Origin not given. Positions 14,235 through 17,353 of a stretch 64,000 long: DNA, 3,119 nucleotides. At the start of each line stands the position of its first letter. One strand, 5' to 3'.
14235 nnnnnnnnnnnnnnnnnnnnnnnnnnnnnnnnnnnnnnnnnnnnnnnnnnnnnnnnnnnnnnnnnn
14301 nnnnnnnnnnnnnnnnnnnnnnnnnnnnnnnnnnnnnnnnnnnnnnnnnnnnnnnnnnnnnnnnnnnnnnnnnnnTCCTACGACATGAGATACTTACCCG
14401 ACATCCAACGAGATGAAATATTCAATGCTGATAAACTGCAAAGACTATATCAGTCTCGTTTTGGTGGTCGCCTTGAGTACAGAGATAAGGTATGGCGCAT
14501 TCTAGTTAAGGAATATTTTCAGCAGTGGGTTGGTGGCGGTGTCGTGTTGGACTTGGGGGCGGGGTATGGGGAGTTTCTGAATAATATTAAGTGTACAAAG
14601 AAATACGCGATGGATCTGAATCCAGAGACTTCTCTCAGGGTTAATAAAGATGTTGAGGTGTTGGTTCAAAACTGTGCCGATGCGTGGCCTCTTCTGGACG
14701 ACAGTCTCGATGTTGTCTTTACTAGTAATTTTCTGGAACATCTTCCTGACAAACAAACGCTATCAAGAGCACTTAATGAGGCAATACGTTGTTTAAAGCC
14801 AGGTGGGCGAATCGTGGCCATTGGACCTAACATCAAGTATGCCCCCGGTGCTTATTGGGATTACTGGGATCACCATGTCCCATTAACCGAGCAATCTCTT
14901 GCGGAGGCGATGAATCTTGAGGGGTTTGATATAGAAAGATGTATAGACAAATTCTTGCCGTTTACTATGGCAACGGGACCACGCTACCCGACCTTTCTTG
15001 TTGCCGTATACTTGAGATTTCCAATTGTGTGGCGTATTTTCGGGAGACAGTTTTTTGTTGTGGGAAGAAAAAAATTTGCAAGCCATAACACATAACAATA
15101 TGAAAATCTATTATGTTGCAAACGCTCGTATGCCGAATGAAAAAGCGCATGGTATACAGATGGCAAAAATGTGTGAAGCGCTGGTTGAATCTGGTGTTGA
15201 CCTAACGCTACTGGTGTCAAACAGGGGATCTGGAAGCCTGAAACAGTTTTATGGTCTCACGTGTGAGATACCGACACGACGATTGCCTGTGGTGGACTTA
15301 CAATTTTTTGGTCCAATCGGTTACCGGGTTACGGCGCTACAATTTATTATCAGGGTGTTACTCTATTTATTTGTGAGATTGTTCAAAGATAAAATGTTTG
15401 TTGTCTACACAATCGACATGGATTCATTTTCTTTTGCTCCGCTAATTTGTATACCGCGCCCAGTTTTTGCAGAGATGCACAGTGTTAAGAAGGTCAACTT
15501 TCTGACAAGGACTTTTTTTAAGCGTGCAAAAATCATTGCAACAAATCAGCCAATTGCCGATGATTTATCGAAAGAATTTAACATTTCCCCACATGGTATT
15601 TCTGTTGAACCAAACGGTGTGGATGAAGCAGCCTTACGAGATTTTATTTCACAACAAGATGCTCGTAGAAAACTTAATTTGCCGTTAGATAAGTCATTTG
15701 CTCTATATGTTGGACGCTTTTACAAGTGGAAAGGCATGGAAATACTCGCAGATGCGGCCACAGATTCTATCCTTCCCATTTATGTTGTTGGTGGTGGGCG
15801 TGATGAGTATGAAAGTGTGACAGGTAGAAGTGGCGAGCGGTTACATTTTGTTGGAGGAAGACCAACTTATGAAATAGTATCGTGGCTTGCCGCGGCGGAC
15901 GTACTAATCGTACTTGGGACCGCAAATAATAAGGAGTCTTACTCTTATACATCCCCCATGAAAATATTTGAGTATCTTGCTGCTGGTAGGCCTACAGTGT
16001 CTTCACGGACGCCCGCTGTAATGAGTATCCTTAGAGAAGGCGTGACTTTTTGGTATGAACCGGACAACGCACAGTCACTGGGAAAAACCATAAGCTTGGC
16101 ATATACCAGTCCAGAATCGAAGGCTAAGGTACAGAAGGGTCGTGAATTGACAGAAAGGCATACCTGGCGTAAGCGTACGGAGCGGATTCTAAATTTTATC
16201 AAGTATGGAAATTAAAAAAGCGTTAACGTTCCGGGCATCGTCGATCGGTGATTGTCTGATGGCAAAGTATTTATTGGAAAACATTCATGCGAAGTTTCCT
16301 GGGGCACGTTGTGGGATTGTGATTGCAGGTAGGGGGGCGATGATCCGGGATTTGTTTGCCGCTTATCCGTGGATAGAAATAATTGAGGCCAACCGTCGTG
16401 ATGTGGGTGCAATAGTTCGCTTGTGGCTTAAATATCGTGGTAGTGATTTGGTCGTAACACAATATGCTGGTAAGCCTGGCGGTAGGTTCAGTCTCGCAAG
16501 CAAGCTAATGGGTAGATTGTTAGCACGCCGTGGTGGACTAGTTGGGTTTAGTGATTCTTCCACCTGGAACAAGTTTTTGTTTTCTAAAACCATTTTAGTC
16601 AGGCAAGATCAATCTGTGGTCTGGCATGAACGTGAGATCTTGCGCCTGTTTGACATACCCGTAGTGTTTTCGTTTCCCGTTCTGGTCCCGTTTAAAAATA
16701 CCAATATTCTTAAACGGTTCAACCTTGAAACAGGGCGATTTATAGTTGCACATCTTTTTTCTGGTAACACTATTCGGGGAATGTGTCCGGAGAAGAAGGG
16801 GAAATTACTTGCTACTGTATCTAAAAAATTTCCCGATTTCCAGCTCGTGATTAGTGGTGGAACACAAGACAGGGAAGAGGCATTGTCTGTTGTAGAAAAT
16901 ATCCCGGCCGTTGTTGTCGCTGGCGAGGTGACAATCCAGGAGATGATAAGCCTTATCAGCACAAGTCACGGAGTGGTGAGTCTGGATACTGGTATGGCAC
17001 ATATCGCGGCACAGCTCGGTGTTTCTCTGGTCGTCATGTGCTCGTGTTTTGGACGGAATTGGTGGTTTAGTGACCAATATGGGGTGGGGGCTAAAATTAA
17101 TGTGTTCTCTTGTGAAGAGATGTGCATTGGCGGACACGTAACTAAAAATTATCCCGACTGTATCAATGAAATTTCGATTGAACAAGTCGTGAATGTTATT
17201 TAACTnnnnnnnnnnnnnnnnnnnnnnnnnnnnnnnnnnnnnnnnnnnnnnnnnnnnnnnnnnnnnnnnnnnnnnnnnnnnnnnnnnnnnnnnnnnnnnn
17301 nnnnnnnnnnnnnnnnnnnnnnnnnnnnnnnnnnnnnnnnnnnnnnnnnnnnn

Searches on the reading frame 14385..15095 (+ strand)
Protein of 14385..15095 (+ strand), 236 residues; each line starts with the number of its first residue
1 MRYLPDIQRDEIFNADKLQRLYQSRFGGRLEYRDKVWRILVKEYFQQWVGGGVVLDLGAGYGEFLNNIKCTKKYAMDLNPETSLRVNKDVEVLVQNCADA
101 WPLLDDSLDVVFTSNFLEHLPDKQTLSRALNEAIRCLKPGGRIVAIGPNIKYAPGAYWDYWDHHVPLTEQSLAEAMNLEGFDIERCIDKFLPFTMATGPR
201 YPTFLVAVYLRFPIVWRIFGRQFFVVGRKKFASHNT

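Call 9: search_protein_families(library=ncbifam, proteins=[window:14385-15095:+], max_evalue=0.001)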
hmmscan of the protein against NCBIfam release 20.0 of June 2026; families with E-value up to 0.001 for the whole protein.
window:14385-15095:+ (236 aa): 14 families
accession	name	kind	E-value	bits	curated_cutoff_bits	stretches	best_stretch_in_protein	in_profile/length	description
NF045667.1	MTase_DVU1556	equivalog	7.3e-09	35.4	155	1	51-144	23-118/213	DVU_1556 family methyltransferase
NF041537.1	ArsM_AhpD_UU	exception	3.5e-06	26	510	1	94-144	132-179/345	arsenite methyltransferase/AhpD domain selenoprotein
NF001241.0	PRK00216.1-2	equivalog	3e-05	23.8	327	1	33-145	35-147/231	demethylmenaquinone methyltransferase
NF008823.0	PRK11873.1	subfamily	5e-05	22.9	263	1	51-144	78-180/272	arsenite methyltransferase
NF040538.1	methyl_ArsM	equivalog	6e-05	22.4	500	1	84-149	147-211/356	arsinothricin biosynthesis methyltransferase ArsM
NF041255.1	mycofact_MftM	equivalog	6.6e-05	22.4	200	1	47-136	136-232/289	mycofactocin oligosaccharide methyltransferase MftM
NF041536.1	ArsM_DUF2284_UU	exception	7.4e-05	21.3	575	1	93-144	131-179/459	arsenite methyltransferase/DUF2284 domain selenoprotein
TIGR02752.1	MenG_heptapren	equivalog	0.0002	20.9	419.85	1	93-175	100-182/231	demethylmenaquinone methyltransferase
NF004452.0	PRK05785.1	equivalog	0.00023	20.7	207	1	34-147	34-147/228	hypothetical protein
NF038099.1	AsSugarArsM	exception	0.00033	19.9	400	1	94-148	121-174/321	arsenosugar biosynthesis arsenite methyltransferase ArsM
NF041675.1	sarc_dimgly_tmase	equivalog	0.00036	20.6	550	1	49-148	65-172/278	sarcosine/dimethylglycine N-methyltransferase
NF047649.1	MTase_UXPK_star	exception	0.0004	19.5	460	1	96-144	135-180/283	methyltransferase/UXPK-star double selenoprotein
NF043040.1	corrin_prot_MT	hypoth_equivalog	0.00077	19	180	0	46-145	36-147/216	corrinoid protein-associated methyltransferase CpaM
NF001240.0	PRK00216.1-1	equivalog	0.00077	18.6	378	0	93-147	119-170/251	bifunctional demethylmenaquinone methyltransferase/2-methoxy-6-polyprenyl-1,4-benzoquinol methylase UbiE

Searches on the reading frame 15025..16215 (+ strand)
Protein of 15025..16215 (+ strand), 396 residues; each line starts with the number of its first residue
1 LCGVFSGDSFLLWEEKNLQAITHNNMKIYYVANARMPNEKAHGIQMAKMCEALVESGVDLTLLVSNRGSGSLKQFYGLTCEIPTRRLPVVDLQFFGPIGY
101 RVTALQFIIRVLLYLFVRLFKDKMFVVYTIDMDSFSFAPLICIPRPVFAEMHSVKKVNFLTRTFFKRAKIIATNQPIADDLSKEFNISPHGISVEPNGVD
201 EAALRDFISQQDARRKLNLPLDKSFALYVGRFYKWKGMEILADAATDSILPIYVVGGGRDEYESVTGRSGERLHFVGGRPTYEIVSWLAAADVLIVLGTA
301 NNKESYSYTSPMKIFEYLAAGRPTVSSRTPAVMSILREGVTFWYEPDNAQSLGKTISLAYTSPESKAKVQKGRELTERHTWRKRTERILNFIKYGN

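Call 9: search_protein_families(library=ncbifam, proteins=[window:15025-16215:+], max_evalue=0.001)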
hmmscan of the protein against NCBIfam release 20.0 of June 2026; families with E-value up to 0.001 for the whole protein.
window:15025-16215:+ (396 aa): 10 families
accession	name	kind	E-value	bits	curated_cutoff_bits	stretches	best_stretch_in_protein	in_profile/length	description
NF053787.1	GlcN_PG_synth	equivalog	5.5e-13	48.5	480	1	149-390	126-354/361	N-acetylglucosaminyl phosphatidylglycerol synthase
NF007640.0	PRK10307.1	subfamily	9.3e-13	47.8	276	1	182-384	186-395/411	WcaI family glycosyltransferase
NF047684.1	TeichurnBiosyTuaC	equivalog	1.3e-12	47.4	550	1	189-370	184-362/391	teichuronic acid biosynthesis protein TuaC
TIGR04047.1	MSMEG_0565_glyc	hypoth_equivalog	2.2e-12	46.8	259.85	1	271-390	258-369/373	MSMEG_0565 family glycosyltransferase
NF012028.0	PRK15484.1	subfamily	1.1e-09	37.9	618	1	166-391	139-374/380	lipopolysaccharide N-acetylglucosaminyltransferase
TIGR04063.1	stp3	hypoth_equivalog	3.4e-09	36.1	442.05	1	186-387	176-387/397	TIGR04063 family PEP-CTERM/XrtA system glycosyltransferase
TIGR03449.1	mycothiol_MshA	equivalog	1.8e-07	30.4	462.5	1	169-386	167-394/406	D-inositol-3-phosphate glycosyltransferase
NF047676.1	TeichurnBiosyTuaH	equivalog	1.4e-05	24.2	550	1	272-389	266-381/384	teichuronic acid biosynthesis protein TuaH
TIGR02149.1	glgA_Coryne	subfamily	3.6e-05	23.1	302.4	1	162-248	139-229/391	glycogen synthase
TIGR04157.1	glyco_rSAM_CFB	subfamily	5.2e-05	22.4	400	1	163-297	166-307/406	TIGR04157 family glycosyltransferase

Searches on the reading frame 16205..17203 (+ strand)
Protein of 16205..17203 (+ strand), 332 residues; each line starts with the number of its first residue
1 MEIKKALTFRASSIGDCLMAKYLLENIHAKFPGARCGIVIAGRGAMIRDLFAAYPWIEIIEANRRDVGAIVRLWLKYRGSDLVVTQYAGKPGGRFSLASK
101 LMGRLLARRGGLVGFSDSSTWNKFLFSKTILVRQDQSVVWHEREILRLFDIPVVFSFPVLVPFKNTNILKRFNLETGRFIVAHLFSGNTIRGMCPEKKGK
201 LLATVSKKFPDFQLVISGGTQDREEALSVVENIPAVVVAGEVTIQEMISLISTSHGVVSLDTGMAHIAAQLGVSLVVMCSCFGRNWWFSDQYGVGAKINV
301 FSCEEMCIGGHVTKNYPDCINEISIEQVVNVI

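Call 9: search_protein_families(library=ncbifam, proteins=[window:16205-17203:+], max_evalue=0.001)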
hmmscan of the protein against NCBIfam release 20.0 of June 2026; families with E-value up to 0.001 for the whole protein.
window:16205-17203:+ (332 aa): 4 families
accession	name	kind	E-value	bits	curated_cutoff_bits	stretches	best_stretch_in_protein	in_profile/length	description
TIGR02195.1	heptsyl_trn_II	equivalog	2.7e-11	43.2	134.6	1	11-330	7-332/339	lipopolysaccharide heptosyltransferase II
TIGR02193.1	heptsyl_trn_I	equivalog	3.7e-09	36.3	185.3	1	214-276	215-278/320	lipopolysaccharide heptosyltransferase I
NF008162.0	PRK10916.1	equivalog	4.1e-06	26.2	569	1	212-278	214-286/348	ADP-heptose--LPS heptosyltransferase RfaF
NF008204.0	PRK10964.1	equivalog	5.7e-06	25.7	437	1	218-275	218-275/322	lipopolysaccharide heptosyltransferase RfaC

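Call 82: search_protein_families(library=ncbifam, proteins=[window:16205-17203:+], max_evalue=0.5)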
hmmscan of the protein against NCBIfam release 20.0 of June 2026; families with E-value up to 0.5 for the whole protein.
window:16205-17203:+ (332 aa): 8 families
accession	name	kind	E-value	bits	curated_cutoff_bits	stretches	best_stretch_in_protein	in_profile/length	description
TIGR02195.1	heptsyl_trn_II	equivalog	2.7e-11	43.2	134.6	1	11-330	7-332/339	lipopolysaccharide heptosyltransferase II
TIGR02193.1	heptsyl_trn_I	equivalog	3.7e-09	36.3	185.3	1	214-276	215-278/320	lipopolysaccharide heptosyltransferase I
NF008162.0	PRK10916.1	equivalog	4.1e-06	26.2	569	1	212-278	214-286/348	ADP-heptose--LPS heptosyltransferase RfaF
NF008204.0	PRK10964.1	equivalog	5.7e-06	25.7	437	1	218-275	218-275/322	lipopolysaccharide heptosyltransferase RfaC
TIGR02201.1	heptsyl_trn_III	equivalog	0.0042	16.2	170.2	1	230-281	237-288/344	putative lipopolysaccharide heptosyltransferase III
NF007742.0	PRK10422.1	equivalog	0.0053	15.6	467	1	228-283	237-292/352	lipopolysaccharide core heptosyltransferase RfaQ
TIGR01768.1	GGGP-family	subfamily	0.012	15.1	113.25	1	198-247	166-215/224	geranylgeranylglyceryl phosphate synthase family protein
NF003202.0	PRK04169.1-6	equivalog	0.024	14.1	353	1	161-246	157-240/254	phosphoglycerol geranylgeranyltransferase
